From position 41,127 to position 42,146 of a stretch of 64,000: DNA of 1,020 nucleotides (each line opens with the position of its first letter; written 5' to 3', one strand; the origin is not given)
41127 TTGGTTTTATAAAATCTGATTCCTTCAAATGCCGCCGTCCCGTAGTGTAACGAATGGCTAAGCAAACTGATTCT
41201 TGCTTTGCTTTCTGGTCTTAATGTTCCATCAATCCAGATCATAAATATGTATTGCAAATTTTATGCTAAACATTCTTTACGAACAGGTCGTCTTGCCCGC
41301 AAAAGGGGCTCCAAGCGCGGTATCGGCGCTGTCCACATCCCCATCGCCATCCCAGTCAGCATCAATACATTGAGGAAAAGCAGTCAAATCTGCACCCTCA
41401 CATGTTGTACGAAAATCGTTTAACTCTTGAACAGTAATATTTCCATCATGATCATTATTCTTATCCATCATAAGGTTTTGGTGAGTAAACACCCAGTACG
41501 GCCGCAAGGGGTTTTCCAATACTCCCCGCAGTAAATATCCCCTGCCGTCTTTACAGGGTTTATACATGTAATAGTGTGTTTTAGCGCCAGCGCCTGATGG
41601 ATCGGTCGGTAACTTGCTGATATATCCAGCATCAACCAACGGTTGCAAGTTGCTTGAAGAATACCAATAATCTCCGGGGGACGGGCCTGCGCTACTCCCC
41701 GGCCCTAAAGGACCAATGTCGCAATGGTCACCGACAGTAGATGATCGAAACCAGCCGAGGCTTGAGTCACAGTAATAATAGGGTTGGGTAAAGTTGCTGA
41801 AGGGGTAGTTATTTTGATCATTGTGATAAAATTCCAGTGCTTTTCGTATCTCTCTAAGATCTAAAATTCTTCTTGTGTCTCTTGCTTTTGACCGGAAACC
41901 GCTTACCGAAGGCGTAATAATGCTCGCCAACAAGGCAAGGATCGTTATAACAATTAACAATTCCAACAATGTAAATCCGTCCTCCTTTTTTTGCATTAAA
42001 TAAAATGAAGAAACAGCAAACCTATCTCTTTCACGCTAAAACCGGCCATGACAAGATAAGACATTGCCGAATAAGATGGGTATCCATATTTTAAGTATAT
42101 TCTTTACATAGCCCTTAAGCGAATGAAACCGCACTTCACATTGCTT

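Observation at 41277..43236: Tandem near-identical pilin-dockerin paralogs bracketing tRNA-Glu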

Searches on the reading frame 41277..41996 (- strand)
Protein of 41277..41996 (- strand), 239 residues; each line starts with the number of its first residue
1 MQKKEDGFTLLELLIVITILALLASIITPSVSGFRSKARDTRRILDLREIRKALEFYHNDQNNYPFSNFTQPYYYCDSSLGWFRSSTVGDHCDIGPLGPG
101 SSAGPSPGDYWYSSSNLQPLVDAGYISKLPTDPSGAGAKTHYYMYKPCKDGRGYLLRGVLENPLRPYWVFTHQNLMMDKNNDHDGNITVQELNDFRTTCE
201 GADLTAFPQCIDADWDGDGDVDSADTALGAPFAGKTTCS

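Call 5: search_protein_families(library=pfam, proteins=[window:41277-41996:-], max_evalue=1)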
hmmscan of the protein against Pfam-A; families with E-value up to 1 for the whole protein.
window:41277-41996:- (239 aa): 3 families
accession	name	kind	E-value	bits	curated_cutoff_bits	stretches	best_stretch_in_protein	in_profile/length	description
PF07963.17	N_methyl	-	5e-08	32.6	21.2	1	3-27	2-26/27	Prokaryotic N-terminal methylation motif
PF08334.16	T2SSG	-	0.046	14.2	21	0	36-67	7-38/108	Type II secretion system (T2SS), protein G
PF04713.17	Pox_I5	-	0.12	12.8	25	1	7-48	11-51/75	Poxvirus protein I5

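Call 15: find_homologous_proteins(query=window:41277-41996:-, max_evalue=0.001)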
Query window:41277-41996:- (239 aa): 12 proteins with E <= 0.001 among 776 candidates.
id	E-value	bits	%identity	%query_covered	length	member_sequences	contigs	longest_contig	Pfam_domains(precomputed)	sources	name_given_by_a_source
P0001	3.6e-165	566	100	100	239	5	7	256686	PF07963.18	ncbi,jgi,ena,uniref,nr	ncbi:MAG: hypothetical protein A3C80_01800 [Candidatus Ryanbacteria bacterium RIFCSPHIGHO2_02_FULL_4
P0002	3.6e-105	369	69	98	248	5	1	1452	PF07963.18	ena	-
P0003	2.5e-13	68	50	28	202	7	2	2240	PF07963.18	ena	-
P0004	9.7e-11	60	33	68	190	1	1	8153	PF07963.18,PF08334.17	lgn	-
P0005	3.0e-6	45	30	67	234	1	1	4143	PF07963.18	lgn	-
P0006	4.4e-6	44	31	60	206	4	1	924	PF07963.18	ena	-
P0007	1.9e-5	42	30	68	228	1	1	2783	PF07963.18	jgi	-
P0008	2.6e-5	42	39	31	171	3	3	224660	PF07963.18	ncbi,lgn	-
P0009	5.1e-5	41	29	67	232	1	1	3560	PF07963.18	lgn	-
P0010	1.7e-4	39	34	58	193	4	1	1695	PF07963.18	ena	-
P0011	3.6e-4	38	30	61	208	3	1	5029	PF07963.18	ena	-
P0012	4.6e-4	38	28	67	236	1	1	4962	PF07963.18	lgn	-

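Call 17: search_solved_structures(query=window:41277-41996:-, max_evalue=1, show_alignments=3)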
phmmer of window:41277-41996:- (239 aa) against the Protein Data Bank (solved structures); distinct sequences matched with E-value up to 1: 20.
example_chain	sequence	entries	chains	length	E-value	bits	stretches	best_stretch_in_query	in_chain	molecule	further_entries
7tgg_A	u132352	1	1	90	1.2e-09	41.2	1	4-65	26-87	Geopilin domain 1 protein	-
5wda_A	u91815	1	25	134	2.2e-09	40.4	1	8-67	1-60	General secretion pathway protein G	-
9egp_A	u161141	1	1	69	5.6e-09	39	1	4-65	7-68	Geopilin domain 1 protein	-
2m7g_A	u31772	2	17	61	1.5e-08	37.6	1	8-65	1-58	Geopilin domain 1 protein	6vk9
6xxd_A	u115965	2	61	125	4.5e-07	32.8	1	8-67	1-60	PilA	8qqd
8pfb_G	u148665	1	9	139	1.1e-05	28.3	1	8-62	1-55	Type IV pilin PilE1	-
8tj2_C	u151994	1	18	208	0.00081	22.1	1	8-73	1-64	Type IV major pilin protein PilA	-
5kua_A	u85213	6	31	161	0.0014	21.3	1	8-70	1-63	pilin | Neisseria meningitidis PilE variant SB-GATDH | Neisseria meningitidis PilE, SB-DATDH variant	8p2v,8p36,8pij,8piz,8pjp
2hi2_A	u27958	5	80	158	0.0015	21.3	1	8-69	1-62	Fimbrial protein | PilA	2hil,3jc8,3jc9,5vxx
1ay2_A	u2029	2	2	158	0.0015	21.3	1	8-69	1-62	TYPE 4 PILIN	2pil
8p3b_A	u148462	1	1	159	0.002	20.9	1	8-69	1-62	Fimbrial protein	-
3g20_A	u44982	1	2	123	0.0075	19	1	23-67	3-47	Type II secretion protein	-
9laa_A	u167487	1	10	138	0.016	17.9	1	1-32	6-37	Type IV pilin protein PilA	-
9lab_B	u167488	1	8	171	0.021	17.5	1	3-40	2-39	MSHA major pilin subunit MshA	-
8tob_GA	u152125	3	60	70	0.067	15.8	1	9-55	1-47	Fimbrial protein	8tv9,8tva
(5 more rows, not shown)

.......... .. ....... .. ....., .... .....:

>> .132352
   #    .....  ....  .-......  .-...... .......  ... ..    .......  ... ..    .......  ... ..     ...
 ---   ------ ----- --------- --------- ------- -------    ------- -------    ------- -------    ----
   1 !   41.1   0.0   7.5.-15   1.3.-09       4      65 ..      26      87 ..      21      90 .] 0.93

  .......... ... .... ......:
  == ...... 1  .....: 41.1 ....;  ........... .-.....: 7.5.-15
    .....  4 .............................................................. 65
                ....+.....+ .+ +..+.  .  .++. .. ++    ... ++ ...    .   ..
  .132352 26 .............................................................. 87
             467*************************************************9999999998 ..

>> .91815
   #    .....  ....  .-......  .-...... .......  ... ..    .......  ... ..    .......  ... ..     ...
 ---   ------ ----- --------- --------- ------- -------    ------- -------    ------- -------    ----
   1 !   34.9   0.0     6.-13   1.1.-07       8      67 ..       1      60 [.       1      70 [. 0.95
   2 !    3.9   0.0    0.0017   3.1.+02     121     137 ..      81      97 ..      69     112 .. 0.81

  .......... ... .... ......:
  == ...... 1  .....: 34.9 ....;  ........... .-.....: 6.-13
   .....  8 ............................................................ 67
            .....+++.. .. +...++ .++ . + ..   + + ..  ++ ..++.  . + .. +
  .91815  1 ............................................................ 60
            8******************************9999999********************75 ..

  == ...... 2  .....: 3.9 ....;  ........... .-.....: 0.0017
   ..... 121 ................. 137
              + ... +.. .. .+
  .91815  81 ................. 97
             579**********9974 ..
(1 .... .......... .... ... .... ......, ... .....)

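Call 21: find_encoding_contigs(protein=P0002, flank=10000, max_places=10)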
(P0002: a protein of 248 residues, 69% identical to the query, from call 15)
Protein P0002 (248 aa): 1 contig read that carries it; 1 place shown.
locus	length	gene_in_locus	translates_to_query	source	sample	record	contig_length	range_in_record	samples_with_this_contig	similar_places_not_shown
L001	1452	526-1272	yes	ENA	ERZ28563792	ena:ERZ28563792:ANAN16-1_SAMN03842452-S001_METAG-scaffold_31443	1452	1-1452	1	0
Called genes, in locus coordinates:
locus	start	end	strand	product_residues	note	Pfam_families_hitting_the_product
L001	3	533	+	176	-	?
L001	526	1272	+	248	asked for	PF07963:N_methyl (weak)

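Call 23: find_encoding_contigs(protein=P0001, flank=10000, max_places=10)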
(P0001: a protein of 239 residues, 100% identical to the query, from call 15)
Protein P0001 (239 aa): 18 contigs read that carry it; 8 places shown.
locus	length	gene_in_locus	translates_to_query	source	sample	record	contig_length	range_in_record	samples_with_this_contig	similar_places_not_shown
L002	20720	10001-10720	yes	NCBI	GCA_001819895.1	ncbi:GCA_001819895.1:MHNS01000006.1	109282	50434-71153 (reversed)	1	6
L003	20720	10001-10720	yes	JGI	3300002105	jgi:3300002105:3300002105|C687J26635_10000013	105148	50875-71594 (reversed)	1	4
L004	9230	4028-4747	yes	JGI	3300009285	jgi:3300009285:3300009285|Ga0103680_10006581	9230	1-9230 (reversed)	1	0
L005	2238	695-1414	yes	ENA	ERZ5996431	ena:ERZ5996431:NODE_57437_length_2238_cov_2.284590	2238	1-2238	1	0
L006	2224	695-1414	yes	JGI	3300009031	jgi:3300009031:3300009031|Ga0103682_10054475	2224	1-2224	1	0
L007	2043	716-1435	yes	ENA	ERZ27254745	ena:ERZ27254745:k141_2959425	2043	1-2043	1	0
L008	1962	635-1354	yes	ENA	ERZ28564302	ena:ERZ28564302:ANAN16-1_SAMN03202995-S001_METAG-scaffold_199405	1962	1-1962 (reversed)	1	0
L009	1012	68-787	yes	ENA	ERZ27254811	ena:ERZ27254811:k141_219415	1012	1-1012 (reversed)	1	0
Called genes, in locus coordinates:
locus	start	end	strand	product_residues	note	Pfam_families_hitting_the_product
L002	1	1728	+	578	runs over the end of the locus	PF03717:PBP_dimer, PF00905:Transpeptidase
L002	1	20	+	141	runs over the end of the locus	-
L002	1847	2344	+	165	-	PF03449:GreA_GreB_N, PF01272:GreA_GreB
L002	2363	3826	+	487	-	PF01336:tRNA_anti-codon, PF00152:tRNA-synt_2, PF01409:tRNA-synt_2d (faint)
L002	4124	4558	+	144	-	PF02381:MraZ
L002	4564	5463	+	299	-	PF01795:Methyltransf_5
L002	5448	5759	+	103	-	-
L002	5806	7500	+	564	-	PF03717:PBP_dimer, PF00905:Transpeptidase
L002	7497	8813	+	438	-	PF08245:Mur_ligase_M, PF02875:Mur_ligase_C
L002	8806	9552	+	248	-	PF07963:N_methyl (weak)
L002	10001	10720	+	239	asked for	PF07963:N_methyl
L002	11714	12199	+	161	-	PF01467:CTP_transf_like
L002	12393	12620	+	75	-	-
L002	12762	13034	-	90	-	PF01016:Ribosomal_L27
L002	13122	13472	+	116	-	-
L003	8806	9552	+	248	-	PF07963:N_methyl (weak)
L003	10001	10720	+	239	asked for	PF07963:N_methyl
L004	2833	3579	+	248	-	PF07963:N_methyl (weak)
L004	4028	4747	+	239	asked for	PF07963:N_methyl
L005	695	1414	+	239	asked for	PF07963:N_methyl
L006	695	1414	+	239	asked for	PF07963:N_methyl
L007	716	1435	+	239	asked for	PF07963:N_methyl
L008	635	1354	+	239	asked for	PF07963:N_methyl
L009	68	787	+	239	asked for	PF07963:N_methyl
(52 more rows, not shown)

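Call 25: search_protein_representatives(protein=window:41280-41879:-)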
Query: 200 residues. Proteins with E-value up to 0.001 (for the whole library): 42; up to 1e-10: 7; up to 1e-30: 1. The best 42 are listed.
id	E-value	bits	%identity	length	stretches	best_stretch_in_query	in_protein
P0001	1.7e-139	479.0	100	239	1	1-200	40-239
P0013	1.5e-15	73.8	34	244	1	1-187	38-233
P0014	1.1e-14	71.0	36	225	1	1-188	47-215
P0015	1.5e-13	67.2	36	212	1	2-187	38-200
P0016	1.9e-11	60.4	37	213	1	1-183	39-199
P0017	4.4e-11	59.2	33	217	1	3-191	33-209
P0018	6.0e-11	58.7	33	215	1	3-195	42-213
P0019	1.0e-09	54.7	33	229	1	1-195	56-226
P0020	4.3e-08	49.4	35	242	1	1-175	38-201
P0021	4.8e-08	49.2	36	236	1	1-181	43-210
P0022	1.1e-06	44.8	43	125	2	64-148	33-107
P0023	1.1e-06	44.8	43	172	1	1-125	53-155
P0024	1.3e-06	44.6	41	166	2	52-123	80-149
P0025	2.0e-05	40.7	41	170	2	70-127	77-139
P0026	4.5e-05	39.5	43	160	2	1-40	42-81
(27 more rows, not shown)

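Call 27: search_protein_families(library=pfam, proteins=[P0013, P0014, P0015, P0016, P0017, P0018, P0019, P0020, P0021], max_evalue=0.1)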
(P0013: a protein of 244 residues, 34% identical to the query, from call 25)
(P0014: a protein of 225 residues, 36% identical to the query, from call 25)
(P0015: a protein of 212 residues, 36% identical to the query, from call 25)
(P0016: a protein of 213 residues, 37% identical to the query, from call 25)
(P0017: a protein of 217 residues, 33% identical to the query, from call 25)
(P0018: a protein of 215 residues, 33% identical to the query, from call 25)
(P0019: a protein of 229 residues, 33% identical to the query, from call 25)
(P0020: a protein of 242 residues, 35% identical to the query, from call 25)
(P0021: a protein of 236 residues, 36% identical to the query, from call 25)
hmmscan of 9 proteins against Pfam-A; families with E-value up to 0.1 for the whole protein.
P0013 (244 aa): 5 families
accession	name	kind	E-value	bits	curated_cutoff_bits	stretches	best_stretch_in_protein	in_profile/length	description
PF07963.17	N_methyl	-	5.6e-07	29.3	21.2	1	1-22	2-23/27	Prokaryotic N-terminal methylation motif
PF08334.16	T2SSG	-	6.4e-06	26.6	21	1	35-75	8-48/108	Type II secretion system (T2SS), protein G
PF00404.24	Dockerin_1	-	0.0018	18.9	22.9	1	185-236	2-52/57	Dockerin type I domain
PF16732.10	ComP_DUS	-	0.066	14.5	27.3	0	35-70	9-44/87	Type IV minor pilin ComP, DNA uptake sequence receptor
PF23416.1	DUF7107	-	0.09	13.6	24.6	1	70-91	27-48/48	Domain of unknown function (DUF7107)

P0014 (225 aa): 4 families
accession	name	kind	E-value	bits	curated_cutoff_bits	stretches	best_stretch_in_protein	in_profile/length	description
PF07963.17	N_methyl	-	1.7e-06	27.8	21.2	1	10-35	2-27/27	Prokaryotic N-terminal methylation motif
PF00404.24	Dockerin_1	-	0.00012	22.7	22.9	1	171-220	2-55/57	Dockerin type I domain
PF08334.16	T2SSG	-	0.002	18.6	21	1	44-79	8-43/108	Type II secretion system (T2SS), protein G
PF13202.12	EF-hand_5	-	0.008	16.1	25.9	1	200-215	7-22/25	EF hand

P0015 (212 aa): 5 families
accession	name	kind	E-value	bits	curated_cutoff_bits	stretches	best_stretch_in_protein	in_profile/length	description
PF00404.24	Dockerin_1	-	6.1e-09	36.4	22.9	1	156-205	2-54/57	Dockerin type I domain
PF07963.17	N_methyl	-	3.9e-08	33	21.2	1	2-24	4-26/27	Prokaryotic N-terminal methylation motif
PF00036.39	EF-hand_1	-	0.0013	18.6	25.4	0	182-200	4-22/29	EF hand domain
PF13202.12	EF-hand_5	-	0.0037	17.1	25.9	1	183-203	4-24/25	EF hand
PF08334.16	T2SSG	-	0.004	17.6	21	0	37-64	11-38/108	Type II secretion system (T2SS), protein G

P0016 (213 aa): 3 families
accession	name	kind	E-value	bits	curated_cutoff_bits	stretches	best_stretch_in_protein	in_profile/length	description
PF07963.17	N_methyl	-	4.9e-10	39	21.2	1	1-27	1-27/27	Prokaryotic N-terminal methylation motif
PF00404.24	Dockerin_1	-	2.1e-07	31.5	22.9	1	157-206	2-54/57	Dockerin type I domain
PF08334.16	T2SSG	-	0.0036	17.8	21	1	42-67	14-39/108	Type II secretion system (T2SS), protein G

P0017 (217 aa): 4 families
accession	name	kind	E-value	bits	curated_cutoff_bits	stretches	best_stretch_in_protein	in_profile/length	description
PF08334.16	T2SSG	-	6.3e-05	23.4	21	1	25-57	5-37/108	Type II secretion system (T2SS), protein G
PF00036.39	EF-hand_1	-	0.013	15.5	25.4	0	157-172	9-24/29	EF hand domain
PF13517.12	FG-GAP_3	-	0.015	16.4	26.9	0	150-164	42-56/61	FG-GAP-like repeat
PF13499.12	EF-hand_7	-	0.059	14.2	30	0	157-207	11-64/67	EF-hand domain pair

P0018 (215 aa): 5 families
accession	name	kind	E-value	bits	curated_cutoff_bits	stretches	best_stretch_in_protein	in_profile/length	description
PF07963.17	N_methyl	-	1.4e-09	37.5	21.2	1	2-28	1-27/27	Prokaryotic N-terminal methylation motif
PF00404.24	Dockerin_1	-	0.00014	22.4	22.9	1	161-212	2-56/57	Dockerin type I domain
PF16732.10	ComP_DUS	-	0.00097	20.4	27.3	1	36-139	8-72/87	Type IV minor pilin ComP, DNA uptake sequence receptor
PF08334.16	T2SSG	-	0.0017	18.9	21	0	37-66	8-37/108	Type II secretion system (T2SS), protein G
PF07596.16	SBP_bac_10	-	0.05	14.1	23.3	1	35-77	4-46/268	Protein of unknown function (DUF1559)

P0019 (229 aa): 5 families
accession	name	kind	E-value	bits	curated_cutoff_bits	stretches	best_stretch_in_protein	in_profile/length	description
PF00404.24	Dockerin_1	-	3.3e-10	40.4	22.9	2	205-226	2-23/57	Dockerin type I domain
PF07963.17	N_methyl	-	8.4e-07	28.8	21.2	1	21-43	4-26/27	Prokaryotic N-terminal methylation motif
PF08334.16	T2SSG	-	0.00031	21.2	21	1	50-87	5-42/108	Type II secretion system (T2SS), protein G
PF13517.12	FG-GAP_3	-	0.038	15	26.9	0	142-180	14-56/61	FG-GAP-like repeat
PF02560.19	Cyanate_lyase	-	0.096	12.9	25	0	162-186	17-41/69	Cyanate lyase C-terminal domain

P0020 (242 aa): 2 families
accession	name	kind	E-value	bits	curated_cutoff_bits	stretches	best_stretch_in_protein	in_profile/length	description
PF07963.17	N_methyl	-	3.1e-08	33.3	21.2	1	2-25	3-26/27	Prokaryotic N-terminal methylation motif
PF08334.16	T2SSG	-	0.00035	21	21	0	39-64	12-37/108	Type II secretion system (T2SS), protein G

P0021 (236 aa): 3 families
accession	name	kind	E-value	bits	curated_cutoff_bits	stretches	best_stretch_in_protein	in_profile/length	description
PF07963.17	N_methyl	-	5.2e-08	32.6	21.2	1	6-31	2-27/27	Prokaryotic N-terminal methylation motif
PF08334.16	T2SSG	-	0.00018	22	21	0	39-70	7-38/108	Type II secretion system (T2SS), protein G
PF00404.24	Dockerin_1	-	0.028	15.1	22.9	0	169-223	2-56/57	Dockerin type I domain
